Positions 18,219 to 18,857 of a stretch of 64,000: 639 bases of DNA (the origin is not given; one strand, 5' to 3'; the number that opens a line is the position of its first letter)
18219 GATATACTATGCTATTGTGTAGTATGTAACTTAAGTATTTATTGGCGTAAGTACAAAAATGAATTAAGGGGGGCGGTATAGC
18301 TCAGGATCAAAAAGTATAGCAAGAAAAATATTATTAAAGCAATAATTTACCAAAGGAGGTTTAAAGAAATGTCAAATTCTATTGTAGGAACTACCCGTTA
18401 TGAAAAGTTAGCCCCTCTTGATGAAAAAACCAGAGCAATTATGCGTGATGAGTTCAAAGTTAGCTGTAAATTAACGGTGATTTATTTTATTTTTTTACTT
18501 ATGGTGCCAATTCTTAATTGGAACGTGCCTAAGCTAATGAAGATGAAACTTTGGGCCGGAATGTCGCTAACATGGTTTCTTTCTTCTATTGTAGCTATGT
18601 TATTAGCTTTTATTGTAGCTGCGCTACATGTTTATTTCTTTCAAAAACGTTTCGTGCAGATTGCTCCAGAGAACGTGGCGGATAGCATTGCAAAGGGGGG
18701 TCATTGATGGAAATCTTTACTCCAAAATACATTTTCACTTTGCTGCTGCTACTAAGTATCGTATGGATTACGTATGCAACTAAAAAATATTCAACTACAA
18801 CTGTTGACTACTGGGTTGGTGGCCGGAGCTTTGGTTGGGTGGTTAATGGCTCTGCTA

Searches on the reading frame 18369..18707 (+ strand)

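Call 24: search_protein_families(library=pfam, proteins=[window:18369-18707:+], max_evalue=0.001)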
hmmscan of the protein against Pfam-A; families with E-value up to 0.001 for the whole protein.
window:18369-18707:+ (112 aa): 1 family
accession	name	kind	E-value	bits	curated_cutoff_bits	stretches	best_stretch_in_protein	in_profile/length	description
PF04341.17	DUF485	-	0.00096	19.5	28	0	23-95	8-79/88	Protein of unknown function, DUF485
